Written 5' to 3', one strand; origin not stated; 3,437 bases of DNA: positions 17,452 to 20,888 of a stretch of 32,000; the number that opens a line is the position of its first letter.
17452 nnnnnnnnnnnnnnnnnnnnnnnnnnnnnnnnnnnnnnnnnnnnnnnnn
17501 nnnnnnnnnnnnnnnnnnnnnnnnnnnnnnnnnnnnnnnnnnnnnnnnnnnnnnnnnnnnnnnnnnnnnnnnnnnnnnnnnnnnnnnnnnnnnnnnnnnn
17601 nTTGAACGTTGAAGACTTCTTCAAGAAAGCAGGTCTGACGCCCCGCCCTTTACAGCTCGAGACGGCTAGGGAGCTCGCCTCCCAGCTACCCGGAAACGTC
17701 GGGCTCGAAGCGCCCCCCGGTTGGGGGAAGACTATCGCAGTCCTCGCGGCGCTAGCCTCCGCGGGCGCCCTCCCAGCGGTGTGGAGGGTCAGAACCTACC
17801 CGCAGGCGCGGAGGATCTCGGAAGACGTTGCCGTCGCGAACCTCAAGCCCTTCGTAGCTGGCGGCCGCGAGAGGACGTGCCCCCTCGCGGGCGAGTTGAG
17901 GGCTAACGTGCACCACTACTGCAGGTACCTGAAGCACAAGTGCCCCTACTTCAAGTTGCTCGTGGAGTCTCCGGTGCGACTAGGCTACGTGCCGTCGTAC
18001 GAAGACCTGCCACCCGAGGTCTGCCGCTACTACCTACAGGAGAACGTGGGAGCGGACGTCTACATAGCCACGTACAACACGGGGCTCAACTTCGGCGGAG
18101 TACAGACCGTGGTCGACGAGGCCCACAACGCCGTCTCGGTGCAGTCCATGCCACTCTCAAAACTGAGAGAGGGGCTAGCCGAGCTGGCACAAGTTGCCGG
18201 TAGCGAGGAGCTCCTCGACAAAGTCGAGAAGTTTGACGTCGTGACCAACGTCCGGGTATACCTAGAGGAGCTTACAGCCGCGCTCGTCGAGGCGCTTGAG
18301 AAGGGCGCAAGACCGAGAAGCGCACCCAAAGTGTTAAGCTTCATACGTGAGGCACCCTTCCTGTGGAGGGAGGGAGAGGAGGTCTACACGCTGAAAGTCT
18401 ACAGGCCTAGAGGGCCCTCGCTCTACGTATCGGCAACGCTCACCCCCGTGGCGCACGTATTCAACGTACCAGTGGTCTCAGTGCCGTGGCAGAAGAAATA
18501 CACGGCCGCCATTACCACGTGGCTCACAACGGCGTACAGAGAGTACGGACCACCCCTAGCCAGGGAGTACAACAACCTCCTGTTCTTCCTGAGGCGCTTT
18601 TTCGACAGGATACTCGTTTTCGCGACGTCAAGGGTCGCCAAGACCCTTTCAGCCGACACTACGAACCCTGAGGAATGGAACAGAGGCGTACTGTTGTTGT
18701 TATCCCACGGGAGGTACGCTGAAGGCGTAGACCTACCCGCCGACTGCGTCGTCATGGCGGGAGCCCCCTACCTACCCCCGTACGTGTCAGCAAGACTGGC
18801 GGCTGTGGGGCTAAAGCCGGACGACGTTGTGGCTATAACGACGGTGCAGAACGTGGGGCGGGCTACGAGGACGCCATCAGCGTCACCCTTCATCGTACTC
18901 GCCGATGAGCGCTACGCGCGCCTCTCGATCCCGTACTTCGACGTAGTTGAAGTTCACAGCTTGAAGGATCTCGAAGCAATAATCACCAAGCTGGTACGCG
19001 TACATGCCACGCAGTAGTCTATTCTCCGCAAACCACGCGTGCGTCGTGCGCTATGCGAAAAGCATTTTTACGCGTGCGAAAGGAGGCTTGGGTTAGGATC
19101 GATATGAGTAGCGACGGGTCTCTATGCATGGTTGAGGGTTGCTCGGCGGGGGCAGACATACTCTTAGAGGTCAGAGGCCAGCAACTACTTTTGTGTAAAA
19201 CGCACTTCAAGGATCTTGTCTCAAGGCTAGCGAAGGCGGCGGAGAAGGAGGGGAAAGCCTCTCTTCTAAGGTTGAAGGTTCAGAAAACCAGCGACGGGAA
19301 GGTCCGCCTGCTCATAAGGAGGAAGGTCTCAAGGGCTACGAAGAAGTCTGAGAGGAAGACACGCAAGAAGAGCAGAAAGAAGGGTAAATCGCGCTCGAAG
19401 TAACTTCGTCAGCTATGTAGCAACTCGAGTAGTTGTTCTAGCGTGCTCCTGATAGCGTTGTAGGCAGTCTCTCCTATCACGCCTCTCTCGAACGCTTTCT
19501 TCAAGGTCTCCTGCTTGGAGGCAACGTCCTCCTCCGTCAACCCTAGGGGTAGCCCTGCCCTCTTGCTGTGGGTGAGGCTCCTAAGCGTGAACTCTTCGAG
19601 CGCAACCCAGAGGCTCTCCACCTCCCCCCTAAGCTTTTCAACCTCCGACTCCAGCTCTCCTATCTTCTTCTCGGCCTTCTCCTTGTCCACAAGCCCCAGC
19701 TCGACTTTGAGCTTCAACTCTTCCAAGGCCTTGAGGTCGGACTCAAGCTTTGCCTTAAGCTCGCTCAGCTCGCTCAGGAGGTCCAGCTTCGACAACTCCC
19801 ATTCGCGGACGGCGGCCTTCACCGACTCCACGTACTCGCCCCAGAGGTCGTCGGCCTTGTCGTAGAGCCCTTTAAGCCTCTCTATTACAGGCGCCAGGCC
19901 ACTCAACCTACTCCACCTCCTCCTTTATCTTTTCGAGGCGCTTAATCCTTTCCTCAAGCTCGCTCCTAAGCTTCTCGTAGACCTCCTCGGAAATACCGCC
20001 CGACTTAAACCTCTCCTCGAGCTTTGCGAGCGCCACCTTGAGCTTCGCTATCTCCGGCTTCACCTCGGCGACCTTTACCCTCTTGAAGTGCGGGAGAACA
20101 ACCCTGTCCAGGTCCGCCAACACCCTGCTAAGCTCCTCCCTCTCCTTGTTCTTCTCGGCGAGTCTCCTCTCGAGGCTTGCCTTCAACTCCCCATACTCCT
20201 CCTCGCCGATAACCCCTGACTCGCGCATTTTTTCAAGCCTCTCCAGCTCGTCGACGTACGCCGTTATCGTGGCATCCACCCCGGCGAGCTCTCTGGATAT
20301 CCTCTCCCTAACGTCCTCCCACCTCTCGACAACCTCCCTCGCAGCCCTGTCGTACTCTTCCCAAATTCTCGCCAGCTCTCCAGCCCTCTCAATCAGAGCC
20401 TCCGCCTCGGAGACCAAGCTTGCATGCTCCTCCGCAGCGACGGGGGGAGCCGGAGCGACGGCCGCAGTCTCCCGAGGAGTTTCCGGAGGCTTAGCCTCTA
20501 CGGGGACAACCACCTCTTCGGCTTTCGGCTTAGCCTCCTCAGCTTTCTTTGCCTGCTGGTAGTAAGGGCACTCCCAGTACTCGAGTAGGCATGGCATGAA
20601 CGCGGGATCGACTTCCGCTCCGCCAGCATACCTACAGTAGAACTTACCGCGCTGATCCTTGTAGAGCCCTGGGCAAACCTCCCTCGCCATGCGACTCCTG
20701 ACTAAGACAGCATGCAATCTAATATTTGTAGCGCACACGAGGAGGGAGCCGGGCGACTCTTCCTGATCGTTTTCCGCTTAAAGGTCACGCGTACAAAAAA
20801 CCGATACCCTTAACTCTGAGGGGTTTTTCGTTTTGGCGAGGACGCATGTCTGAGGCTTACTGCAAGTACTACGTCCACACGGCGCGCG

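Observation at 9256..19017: Chromosomal Ced/T4SS-like membrane apparatus back-to-back with a ParA / VirB11-like ATPase / XPD-like helicase operon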

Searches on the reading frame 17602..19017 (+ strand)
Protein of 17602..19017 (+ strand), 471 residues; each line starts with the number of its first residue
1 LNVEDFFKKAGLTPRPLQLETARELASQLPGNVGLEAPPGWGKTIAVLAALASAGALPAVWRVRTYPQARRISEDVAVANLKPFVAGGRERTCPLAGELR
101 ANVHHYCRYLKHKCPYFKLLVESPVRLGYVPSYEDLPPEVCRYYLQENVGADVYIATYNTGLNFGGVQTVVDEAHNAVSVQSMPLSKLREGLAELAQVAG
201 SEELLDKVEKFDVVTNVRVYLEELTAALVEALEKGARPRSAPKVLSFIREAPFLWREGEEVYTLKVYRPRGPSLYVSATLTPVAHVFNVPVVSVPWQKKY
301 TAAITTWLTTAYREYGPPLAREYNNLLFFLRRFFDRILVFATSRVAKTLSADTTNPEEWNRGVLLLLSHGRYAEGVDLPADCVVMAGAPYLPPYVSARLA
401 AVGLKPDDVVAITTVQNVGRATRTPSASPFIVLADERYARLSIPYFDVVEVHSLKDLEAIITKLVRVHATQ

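Call 4: search_protein_families(library=pfam, proteins=[window:17602-19017:+], max_evalue=0.1)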
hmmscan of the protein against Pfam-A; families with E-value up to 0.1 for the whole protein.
window:17602-19017:+ (471 aa): 2 families
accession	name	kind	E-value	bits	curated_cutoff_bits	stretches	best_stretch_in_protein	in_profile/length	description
PF13307.12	Helicase_C_2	-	1.8e-06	28.5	25.3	1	359-440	61-156/170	Helicase C-terminal domain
PF10801.13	DUF2537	-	0.044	14.4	23.2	0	47-81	38-72/80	Protein of unknown function (DUF2537)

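Call 5: search_protein_families(library=ncbifam, proteins=[window:17602-19017:+], max_evalue=0.1)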
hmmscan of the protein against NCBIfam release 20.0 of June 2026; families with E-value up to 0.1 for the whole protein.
window:17602-19017:+ (471 aa): 2 families
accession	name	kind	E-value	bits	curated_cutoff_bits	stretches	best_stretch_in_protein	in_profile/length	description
TIGR00604.1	rad3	subfamily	0.00058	18.6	246.95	1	363-443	586-681/706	DNA repair helicase (rad3)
TIGR02621.3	cas3_GSU0051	exception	0.069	11.9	400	1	4-55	3-55/854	type I-G CRISPR-associated helicase/endonuclease Cas3g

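Call 31: search_solved_structures(query=window:17602-19017:+, max_evalue=1, show_alignments=2)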
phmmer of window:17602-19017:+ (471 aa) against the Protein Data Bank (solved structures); distinct sequences matched with E-value up to 1: 0.

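Call 83: find_related_loci(query=A5, collection=viral_contigs, flank=10000)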
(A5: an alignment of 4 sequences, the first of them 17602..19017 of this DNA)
Query A5 (471 aa) in viral_contigs; peptide patterns used: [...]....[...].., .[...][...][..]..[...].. (x = any residue, [..] = any of these).
146 stretches matched a pattern, but none encodes a relative of the query by tblastn (E <= 1e-3).

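Call 102: search_solved_structures(query=A5, max_evalue=1)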
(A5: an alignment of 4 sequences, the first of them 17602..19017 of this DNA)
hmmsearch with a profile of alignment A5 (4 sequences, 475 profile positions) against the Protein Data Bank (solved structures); distinct sequences matched with E-value up to 1: 19.
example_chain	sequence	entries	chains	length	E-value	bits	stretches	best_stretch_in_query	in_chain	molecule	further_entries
9p55_A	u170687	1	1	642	3.5e-18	68.9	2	13-243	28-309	ATP-dependent DNA helicase XPD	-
3crv_A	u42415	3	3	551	4.1e-18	68.7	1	21-451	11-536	XPD/Rad3 related DNA helicase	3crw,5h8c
4a15_A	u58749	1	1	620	4.3e-18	68.6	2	14-244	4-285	ATP-DEPENDENT DNA HELICASE TA0057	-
2vsf_A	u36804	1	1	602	3.9e-16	62.1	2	33-244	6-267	DNA REPAIR HELICASE RAD3 RELATED PROTEIN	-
5h8w_A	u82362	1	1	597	4e-16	62.1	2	33-243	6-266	ATP-dependent DNA helicase Ta0057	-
8ebt_B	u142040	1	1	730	2.7e-15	59.4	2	351-449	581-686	General transcription and DNA repair factor IIH helicase subunit XPD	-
29vf_1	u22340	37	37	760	3.2e-15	59.2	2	351-449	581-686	TFIIH basal transcription factor complex helicase XPD subunit | General transcription and DNA repair factor IIH helicase subunit XPD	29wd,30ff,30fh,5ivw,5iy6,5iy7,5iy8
8ebs_B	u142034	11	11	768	3.3e-15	59.1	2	351-449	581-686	General transcription and DNA repair factor IIH helicase subunit XPD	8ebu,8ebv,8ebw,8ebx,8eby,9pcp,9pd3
28jm_B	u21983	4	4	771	3.4e-15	59.1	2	351-449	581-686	TFIIH basal transcription factor complex helicase XPD subunit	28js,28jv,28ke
2vl7_A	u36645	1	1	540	7.8e-15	57.9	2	367-451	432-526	XPD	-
6nmi_B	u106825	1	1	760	3.4e-14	55.8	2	351-449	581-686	General transcription and DNA repair factor IIH helicase subunit XPD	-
8rev_A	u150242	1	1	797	2.1e-12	49.9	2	365-452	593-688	ATP-dependent DNA helicase CHL1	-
5fmf_Y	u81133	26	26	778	4.1e-12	48.9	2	363-452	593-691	DNA REPAIR HELICASE RAD3 | General transcription and DNA repair factor IIH helicase subunit XPD | General transcription and DNA repair factor IIH helicase subun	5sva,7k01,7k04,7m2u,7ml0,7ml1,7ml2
5oqj_0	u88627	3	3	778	1.2e-11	47.3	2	363-452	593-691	DNA repair helicase RAD3 | General transcription and DNA repair factor IIH helicase subunit XPD | General transcription and DNA repair factor IIH helicase subun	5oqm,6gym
9ej9_A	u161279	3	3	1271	2.4e-06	29.9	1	353-449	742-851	Fanconi anemia group J protein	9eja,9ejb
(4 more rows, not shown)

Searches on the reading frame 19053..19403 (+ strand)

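Call 45: search_protein_families(library=pfam, proteins=[window:19053-19403:+], max_evalue=0.01)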
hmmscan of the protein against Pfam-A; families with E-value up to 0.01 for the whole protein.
window:19053-19403:+ (116 aa): 1 family
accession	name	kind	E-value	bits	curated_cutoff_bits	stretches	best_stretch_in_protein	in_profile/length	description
PF20542.4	DUF6757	-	0.0075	16.8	27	0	30-63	6-39/54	Family of unknown function (DUF6757)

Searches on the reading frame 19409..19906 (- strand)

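Call 45: search_protein_families(library=pfam, proteins=[window:19409-19906:-], max_evalue=0.01)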
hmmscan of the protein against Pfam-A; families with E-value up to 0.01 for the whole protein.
window:19409-19906:- (165 aa): 1 family
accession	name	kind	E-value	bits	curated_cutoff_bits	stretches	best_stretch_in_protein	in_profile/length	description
PF16331.10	TolA_bind_tri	-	0.0056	17.2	30.1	0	81-105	26-50/76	TolA binding protein trimerisation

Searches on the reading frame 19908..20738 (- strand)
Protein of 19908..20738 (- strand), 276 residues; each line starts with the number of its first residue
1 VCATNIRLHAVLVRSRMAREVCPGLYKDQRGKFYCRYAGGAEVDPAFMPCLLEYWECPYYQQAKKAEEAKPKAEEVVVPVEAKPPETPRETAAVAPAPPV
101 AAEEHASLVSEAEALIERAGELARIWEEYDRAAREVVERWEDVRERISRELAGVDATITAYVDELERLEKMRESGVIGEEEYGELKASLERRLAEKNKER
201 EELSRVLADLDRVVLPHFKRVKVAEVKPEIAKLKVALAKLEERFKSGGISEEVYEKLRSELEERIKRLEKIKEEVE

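Call 45: search_protein_families(library=pfam, proteins=[window:19908-20738:-], max_evalue=0.01)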
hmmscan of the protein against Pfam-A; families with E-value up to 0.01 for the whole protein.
window:19908-20738:- (276 aa): 3 families
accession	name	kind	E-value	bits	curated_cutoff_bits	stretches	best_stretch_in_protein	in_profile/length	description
PF05120.17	GvpG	-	6.4e-07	29.9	30.6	1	231-266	31-66/67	Gas vesicle protein G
PF09851.14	SHOCT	-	3.2e-05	23.9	27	1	163-189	1-27/28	Short C-terminal domain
PF18822.6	CdvA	-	0.0013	19.2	30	0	223-275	49-101/123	CdvA-like coiled-coil domain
